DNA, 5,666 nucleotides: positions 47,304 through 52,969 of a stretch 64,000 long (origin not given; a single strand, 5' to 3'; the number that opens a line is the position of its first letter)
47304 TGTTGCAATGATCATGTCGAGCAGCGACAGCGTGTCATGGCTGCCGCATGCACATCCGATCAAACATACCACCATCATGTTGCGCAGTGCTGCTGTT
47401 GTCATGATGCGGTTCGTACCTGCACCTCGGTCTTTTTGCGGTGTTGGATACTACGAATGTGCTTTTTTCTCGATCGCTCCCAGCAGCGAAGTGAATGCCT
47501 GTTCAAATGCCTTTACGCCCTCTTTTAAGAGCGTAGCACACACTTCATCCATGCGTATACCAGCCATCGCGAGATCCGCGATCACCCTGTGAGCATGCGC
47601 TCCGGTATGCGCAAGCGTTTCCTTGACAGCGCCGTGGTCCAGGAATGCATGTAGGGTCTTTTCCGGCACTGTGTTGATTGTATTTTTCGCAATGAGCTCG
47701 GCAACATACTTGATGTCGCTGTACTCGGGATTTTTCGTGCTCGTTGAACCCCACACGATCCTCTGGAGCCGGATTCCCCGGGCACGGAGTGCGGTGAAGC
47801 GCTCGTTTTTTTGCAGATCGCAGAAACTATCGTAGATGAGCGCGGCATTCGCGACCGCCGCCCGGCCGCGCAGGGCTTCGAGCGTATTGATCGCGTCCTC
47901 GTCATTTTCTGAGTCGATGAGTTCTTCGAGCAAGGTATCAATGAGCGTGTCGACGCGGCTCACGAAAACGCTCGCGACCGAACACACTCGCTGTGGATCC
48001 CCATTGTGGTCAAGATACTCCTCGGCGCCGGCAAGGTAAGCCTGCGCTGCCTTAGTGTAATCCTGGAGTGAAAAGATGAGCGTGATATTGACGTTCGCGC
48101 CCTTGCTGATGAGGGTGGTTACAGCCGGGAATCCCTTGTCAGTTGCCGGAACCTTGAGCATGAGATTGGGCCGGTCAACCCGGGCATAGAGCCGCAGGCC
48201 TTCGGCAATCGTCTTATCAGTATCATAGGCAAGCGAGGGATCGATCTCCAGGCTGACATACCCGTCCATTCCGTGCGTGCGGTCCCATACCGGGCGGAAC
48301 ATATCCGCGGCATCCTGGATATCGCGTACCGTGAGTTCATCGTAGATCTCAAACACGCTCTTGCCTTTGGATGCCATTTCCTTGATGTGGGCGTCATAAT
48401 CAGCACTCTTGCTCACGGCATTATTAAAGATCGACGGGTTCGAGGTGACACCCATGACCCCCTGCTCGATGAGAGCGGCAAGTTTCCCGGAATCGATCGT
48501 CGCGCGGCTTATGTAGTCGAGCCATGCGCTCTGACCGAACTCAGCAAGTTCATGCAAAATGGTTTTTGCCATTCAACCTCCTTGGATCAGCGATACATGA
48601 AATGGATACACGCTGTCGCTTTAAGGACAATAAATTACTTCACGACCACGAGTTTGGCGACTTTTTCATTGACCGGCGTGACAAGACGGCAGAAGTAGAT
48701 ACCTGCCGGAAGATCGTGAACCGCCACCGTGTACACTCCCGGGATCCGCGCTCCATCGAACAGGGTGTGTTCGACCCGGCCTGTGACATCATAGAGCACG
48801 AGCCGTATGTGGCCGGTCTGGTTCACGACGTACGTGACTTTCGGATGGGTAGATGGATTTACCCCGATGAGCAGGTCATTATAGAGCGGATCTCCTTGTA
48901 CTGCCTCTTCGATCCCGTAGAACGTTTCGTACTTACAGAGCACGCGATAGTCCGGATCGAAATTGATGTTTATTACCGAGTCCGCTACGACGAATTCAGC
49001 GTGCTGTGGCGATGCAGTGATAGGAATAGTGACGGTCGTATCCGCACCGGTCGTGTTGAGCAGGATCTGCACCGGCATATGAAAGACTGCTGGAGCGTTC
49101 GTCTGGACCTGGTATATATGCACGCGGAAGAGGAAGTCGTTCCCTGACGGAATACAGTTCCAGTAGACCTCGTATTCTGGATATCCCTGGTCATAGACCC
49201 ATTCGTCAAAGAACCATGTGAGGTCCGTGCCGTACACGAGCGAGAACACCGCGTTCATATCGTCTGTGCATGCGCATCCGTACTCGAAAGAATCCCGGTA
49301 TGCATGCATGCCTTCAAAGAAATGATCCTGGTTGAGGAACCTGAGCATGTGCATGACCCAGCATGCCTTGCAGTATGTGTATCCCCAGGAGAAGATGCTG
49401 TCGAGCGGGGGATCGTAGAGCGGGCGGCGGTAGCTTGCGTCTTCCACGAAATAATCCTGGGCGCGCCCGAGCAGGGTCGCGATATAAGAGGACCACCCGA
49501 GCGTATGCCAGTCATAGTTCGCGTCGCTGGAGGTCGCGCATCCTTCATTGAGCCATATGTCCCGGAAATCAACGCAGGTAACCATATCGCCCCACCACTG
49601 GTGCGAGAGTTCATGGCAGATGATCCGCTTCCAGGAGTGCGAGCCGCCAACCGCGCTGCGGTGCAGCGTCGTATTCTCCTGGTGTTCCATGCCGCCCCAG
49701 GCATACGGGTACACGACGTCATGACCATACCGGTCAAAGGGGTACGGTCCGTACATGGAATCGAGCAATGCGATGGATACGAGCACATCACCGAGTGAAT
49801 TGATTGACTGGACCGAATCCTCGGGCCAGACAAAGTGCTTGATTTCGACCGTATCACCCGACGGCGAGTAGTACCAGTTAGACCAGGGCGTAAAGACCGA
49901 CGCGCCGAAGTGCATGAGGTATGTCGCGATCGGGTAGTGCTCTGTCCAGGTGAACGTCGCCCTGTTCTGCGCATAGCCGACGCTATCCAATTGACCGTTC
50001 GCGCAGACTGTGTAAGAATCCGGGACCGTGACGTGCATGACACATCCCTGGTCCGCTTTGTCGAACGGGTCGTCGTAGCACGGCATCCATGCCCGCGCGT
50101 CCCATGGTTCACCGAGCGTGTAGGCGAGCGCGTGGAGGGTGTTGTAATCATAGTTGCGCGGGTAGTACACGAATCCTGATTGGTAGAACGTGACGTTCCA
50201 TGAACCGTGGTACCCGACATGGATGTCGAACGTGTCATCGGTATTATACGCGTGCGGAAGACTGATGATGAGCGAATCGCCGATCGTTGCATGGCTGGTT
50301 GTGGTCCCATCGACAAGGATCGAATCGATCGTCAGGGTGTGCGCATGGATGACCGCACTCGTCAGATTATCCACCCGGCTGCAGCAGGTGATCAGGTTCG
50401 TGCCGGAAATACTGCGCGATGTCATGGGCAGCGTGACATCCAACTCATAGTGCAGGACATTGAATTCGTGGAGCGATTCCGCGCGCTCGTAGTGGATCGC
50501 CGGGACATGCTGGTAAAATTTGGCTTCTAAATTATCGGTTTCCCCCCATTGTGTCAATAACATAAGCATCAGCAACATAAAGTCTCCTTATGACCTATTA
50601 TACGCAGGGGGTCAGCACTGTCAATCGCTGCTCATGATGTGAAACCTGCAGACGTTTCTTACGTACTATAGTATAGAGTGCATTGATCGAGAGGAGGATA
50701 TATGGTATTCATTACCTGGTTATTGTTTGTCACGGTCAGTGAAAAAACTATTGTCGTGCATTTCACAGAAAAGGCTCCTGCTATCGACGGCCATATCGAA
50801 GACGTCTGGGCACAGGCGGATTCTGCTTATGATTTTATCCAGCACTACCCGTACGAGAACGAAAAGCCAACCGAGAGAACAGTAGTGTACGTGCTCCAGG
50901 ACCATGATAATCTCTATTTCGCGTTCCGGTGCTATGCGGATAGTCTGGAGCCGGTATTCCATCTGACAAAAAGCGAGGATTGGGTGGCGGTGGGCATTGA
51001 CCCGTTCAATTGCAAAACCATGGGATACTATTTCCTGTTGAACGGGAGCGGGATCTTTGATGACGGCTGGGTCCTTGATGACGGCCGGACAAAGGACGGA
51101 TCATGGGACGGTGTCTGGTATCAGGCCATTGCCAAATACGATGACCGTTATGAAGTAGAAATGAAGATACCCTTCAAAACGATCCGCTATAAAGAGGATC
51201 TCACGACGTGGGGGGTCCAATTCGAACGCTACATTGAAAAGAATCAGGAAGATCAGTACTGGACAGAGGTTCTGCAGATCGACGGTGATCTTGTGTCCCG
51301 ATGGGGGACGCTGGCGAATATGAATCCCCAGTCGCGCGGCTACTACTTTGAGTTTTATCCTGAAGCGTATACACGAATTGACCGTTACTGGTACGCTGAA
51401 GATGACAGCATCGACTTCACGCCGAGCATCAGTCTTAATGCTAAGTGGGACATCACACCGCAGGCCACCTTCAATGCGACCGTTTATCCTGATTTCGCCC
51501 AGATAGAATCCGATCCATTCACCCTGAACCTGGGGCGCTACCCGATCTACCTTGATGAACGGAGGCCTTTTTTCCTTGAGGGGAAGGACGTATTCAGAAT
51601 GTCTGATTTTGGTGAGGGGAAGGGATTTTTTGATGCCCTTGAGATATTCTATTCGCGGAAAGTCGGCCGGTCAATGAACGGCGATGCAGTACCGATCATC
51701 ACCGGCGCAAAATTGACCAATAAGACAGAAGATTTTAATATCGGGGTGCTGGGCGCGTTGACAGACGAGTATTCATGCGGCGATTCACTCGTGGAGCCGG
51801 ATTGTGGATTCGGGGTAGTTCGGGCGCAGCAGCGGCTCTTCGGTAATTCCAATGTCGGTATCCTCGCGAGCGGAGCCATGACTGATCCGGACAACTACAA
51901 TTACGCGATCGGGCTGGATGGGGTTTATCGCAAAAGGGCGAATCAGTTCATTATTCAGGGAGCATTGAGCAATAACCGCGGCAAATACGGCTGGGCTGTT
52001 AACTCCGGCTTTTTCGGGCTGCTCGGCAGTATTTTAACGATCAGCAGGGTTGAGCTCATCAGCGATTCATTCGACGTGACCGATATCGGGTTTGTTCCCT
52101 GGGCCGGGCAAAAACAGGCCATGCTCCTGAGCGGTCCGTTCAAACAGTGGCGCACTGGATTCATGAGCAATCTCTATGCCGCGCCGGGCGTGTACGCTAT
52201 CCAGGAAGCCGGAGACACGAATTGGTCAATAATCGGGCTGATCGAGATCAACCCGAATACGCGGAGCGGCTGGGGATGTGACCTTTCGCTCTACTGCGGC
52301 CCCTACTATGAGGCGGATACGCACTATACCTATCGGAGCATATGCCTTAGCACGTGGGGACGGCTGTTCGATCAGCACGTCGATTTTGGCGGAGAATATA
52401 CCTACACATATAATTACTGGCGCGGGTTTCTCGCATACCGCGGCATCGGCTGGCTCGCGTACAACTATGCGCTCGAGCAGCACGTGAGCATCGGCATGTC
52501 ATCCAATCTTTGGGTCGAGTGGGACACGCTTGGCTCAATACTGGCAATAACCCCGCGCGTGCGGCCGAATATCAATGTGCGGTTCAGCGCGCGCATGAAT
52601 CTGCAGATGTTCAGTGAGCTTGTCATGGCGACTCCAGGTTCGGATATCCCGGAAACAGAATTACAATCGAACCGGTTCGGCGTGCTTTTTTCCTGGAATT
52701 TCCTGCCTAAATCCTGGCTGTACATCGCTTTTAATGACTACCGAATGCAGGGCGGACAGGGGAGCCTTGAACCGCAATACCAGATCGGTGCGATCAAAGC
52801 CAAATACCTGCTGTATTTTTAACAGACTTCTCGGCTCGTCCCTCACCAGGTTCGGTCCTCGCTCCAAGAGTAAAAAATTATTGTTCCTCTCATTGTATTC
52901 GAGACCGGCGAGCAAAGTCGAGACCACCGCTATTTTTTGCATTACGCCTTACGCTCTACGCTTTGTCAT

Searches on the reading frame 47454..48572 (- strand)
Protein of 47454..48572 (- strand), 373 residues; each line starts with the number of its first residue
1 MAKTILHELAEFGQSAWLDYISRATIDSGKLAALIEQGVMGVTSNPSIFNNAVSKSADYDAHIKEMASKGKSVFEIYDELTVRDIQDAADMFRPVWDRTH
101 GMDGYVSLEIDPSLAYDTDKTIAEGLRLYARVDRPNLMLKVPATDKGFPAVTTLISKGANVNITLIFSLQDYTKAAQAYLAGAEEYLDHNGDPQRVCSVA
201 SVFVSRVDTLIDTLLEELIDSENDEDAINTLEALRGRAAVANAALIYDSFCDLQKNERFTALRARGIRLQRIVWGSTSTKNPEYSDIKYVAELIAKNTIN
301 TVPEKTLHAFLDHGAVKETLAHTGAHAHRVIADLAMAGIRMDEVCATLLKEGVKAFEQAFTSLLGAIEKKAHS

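Call 26: search_protein_families(library=pfam, proteins=[window:47454-48572:-], max_evalue=0.00001)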
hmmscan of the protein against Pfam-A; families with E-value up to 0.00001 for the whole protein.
window:47454-48572:- (373 aa): 1 family
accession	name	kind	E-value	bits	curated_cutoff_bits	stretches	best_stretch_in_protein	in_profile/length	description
PF00923.25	TAL_FSA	-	3.9e-81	273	27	1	17-366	2-284/285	Transaldolase/Fructose-6-phosphate aldolase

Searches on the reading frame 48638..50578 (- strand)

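Call 26: search_protein_families(library=pfam, proteins=[window:48638-50578:-], max_evalue=0.00001)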
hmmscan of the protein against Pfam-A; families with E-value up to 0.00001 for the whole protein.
window:48638-50578:- (647 aa): 2 families
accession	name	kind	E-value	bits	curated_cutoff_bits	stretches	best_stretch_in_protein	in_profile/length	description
PF01433.26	Peptidase_M1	-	2.5e-23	83.3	27.7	1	276-460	18-218/218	Peptidase family M1 domain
PF17900.6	Peptidase_M1_N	-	6.4e-16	59.4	25.8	1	42-221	3-186/186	Peptidase M1 N-terminal domain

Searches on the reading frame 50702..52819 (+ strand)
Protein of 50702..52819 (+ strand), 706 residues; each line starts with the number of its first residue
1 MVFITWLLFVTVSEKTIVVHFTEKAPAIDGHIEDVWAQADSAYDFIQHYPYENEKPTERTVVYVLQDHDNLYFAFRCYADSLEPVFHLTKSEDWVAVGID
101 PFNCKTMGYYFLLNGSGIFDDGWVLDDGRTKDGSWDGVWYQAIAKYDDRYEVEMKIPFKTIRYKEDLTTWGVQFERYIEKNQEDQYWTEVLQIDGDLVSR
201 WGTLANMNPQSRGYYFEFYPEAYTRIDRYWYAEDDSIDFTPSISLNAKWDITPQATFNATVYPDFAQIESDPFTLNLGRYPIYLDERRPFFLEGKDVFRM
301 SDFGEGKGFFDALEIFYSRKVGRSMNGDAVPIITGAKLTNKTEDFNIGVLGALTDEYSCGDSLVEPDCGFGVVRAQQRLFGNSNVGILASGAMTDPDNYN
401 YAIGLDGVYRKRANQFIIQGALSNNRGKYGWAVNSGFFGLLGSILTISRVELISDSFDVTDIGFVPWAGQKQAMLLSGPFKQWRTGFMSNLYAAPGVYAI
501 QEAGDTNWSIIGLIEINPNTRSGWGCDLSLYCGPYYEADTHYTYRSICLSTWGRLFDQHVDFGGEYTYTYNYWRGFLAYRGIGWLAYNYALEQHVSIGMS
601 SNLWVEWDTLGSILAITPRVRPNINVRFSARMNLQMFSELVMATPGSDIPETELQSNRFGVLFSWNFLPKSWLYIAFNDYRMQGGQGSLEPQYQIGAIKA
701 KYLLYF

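Call 26: search_protein_families(library=pfam, proteins=[window:50702-52819:+], max_evalue=0.00001)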
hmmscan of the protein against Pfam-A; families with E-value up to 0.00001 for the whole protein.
window:50702-52819:+ (706 aa): 1 family
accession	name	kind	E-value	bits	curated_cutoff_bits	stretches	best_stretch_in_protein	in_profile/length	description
PF19313.5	DUF5916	-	2.3e-15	56.8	22.6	1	229-464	18-271/572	Domain of unknown function (DUF5916)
